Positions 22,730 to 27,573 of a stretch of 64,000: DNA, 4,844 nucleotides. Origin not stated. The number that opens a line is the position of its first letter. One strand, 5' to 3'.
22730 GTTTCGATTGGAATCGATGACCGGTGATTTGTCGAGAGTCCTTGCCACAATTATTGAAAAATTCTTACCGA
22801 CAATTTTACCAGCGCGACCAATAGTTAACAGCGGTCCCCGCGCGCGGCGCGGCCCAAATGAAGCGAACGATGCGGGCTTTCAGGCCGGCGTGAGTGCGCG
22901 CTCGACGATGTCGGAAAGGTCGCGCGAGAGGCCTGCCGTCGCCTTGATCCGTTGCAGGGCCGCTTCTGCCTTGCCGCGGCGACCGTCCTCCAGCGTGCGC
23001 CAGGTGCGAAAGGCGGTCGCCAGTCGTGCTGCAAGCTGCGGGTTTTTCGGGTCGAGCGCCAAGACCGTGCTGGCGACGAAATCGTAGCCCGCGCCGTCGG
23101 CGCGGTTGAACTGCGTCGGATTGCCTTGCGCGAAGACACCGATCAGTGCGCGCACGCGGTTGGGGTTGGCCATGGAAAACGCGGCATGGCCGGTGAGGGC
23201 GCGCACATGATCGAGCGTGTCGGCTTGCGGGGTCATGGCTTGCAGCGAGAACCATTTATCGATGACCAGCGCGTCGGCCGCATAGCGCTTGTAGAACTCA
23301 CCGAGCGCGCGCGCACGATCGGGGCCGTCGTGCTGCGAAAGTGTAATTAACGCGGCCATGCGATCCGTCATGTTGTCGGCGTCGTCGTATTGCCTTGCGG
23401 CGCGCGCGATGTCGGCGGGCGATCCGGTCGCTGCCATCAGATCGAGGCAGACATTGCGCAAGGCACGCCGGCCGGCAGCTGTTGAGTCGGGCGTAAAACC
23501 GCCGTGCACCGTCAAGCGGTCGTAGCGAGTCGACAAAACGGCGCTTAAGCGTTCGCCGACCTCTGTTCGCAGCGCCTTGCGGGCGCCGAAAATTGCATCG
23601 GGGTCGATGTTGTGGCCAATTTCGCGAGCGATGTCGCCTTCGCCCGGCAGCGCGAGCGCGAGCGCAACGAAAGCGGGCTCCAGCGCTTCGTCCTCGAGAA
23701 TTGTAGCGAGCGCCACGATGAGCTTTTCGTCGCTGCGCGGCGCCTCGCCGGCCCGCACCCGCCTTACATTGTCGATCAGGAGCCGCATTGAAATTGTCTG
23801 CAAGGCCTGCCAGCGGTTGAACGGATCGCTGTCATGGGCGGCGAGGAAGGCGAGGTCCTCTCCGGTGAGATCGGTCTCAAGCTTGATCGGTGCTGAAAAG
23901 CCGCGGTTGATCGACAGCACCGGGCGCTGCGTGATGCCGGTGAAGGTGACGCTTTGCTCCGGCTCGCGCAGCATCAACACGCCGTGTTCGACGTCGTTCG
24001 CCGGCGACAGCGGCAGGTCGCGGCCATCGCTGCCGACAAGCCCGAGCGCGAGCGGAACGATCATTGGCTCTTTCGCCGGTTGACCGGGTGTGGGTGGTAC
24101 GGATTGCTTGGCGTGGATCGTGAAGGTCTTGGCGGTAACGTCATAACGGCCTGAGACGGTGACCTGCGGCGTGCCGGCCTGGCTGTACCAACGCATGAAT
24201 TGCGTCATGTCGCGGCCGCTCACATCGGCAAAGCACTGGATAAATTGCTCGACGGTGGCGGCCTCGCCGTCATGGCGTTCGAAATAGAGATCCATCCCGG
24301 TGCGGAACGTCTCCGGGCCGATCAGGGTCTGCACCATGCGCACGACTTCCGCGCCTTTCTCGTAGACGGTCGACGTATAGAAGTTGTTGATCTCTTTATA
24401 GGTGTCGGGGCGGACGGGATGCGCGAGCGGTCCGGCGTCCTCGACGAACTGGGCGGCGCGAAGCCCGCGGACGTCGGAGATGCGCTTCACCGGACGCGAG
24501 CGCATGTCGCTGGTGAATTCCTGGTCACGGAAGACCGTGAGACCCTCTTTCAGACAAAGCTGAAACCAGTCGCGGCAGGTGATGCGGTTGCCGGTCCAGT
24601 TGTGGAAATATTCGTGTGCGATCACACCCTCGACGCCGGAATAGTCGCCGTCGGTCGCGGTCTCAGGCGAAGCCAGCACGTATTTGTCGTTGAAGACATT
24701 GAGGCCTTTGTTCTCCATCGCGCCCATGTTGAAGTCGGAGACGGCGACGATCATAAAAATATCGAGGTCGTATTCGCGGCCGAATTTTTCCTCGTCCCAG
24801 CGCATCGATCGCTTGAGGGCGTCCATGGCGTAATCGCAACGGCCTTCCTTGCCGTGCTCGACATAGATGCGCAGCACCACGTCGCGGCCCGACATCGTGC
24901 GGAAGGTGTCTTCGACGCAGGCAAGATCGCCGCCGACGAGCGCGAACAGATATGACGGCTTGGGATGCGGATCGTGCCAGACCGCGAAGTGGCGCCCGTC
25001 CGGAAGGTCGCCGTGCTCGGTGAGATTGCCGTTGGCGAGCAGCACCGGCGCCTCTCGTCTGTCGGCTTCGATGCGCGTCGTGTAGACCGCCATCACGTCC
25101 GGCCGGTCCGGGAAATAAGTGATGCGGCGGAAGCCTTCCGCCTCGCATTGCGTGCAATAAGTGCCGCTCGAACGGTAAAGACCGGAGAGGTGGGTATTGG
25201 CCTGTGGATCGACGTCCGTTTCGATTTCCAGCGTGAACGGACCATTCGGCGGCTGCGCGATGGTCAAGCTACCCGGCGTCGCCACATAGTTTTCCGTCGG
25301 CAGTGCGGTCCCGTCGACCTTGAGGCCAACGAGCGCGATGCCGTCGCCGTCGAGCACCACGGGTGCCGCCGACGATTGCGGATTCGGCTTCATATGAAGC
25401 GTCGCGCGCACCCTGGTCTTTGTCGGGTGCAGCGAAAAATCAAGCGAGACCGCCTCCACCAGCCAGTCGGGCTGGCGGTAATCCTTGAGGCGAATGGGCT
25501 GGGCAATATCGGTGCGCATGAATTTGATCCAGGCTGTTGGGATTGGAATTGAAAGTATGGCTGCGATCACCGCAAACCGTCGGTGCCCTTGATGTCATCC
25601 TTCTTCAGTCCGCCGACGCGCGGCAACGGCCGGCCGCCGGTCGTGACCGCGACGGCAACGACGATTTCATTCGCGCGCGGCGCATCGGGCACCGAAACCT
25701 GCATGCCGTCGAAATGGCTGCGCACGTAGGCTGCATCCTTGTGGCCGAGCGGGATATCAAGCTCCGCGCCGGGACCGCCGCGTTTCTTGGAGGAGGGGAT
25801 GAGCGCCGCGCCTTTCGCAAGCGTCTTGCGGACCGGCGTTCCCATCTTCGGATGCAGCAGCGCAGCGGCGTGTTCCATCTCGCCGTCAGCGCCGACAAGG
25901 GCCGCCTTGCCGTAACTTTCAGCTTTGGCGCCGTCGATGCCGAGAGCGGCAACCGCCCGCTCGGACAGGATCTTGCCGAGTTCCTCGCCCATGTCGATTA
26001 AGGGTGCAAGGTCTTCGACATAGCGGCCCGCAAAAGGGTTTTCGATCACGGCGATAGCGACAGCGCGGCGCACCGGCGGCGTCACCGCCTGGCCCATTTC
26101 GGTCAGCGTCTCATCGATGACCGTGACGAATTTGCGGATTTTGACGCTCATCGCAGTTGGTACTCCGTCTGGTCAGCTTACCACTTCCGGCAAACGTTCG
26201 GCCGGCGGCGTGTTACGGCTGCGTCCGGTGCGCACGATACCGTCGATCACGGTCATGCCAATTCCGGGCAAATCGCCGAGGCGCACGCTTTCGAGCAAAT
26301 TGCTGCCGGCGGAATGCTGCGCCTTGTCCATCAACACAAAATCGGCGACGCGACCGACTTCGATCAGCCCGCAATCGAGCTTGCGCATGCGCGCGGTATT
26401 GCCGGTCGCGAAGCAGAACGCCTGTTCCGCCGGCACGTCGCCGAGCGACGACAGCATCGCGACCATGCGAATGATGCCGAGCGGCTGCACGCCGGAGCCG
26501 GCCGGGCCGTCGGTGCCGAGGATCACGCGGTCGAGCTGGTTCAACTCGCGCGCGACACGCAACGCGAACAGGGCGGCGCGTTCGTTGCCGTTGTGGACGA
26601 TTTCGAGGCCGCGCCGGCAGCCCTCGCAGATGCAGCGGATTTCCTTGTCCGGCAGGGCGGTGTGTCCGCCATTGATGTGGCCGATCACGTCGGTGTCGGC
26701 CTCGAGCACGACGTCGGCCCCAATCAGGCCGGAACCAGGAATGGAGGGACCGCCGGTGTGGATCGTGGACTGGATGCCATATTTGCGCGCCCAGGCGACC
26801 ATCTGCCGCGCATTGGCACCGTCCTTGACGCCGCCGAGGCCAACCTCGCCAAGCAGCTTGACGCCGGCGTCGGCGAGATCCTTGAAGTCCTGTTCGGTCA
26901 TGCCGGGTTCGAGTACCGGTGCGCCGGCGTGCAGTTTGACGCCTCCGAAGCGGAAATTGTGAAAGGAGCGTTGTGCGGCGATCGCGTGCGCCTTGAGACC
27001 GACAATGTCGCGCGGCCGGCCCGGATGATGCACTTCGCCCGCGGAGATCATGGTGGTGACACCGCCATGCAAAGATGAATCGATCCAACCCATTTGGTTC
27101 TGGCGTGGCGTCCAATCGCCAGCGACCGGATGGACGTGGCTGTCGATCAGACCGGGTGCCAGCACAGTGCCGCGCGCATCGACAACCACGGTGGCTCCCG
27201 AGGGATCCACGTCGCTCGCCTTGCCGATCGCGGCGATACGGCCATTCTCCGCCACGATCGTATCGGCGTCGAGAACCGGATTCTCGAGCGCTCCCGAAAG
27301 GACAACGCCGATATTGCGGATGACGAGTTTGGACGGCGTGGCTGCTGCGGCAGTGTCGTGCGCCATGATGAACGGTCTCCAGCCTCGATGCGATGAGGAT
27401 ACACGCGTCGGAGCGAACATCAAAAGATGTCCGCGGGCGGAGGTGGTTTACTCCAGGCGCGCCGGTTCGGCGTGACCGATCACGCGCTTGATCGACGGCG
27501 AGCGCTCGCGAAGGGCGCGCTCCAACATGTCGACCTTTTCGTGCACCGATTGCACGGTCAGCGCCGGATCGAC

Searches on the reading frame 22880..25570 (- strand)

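Call 62: search_protein_families(library=pfam, max_evalue=0.01, proteins=[window:22880-25570:-])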
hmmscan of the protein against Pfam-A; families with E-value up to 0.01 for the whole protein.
window:22880-25570:- (896 aa): 4 families
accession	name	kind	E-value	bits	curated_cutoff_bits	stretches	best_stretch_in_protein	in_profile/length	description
PF17432.8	DUF3458_C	-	5.1e-119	397.8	24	1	571-893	2-319/320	Domain of unknown function (DUF3458_C) ARM repeats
PF01433.26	Peptidase_M1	-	2.9e-55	187.7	27.7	1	247-461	1-217/218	Peptidase family M1 domain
PF11940.14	DUF3458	-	5.9e-29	100.8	28.6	1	466-567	1-95/95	Domain of unknown function (DUF3458) Ig-like fold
PF17900.6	Peptidase_M1_N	-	2.9e-13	50.8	25.8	1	43-208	7-186/186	Peptidase M1 N-terminal domain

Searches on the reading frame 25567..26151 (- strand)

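Call 62: search_protein_families(library=pfam, max_evalue=0.01, proteins=[window:25567-26151:-])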
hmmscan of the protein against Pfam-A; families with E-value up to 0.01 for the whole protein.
window:25567-26151:- (194 aa): 1 family
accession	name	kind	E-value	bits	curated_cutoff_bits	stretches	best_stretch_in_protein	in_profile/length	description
PF06684.16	AA_synth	-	1.1e-75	253.3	27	1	5-180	1-175/175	Amino acid synthesis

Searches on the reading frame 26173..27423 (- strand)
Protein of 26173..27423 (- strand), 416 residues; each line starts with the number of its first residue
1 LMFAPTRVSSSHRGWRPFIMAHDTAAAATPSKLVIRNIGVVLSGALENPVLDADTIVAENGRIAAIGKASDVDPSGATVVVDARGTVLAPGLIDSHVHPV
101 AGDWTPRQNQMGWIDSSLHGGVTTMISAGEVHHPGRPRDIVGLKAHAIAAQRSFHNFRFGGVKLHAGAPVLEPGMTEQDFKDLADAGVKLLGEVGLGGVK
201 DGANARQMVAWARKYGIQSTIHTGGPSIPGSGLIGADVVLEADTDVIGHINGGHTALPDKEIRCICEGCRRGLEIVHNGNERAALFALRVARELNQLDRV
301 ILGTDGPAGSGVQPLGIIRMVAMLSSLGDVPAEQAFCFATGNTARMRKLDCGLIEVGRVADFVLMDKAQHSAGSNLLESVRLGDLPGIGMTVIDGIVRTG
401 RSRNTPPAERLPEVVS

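Call 62: search_protein_families(library=pfam, max_evalue=0.01, proteins=[window:26173-27423:-])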
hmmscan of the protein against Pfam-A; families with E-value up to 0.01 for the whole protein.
window:26173-27423:- (416 aa): 2 families
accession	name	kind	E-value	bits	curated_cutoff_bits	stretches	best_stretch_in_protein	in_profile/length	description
PF07969.17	Amidohydro_3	-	4.1e-14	53.3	29.7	2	194-369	254-448/472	Amidohydrolase family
PF01979.26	Amidohydro_1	-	7.3e-13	48.9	25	1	289-377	234-323/345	Amidohydrolase family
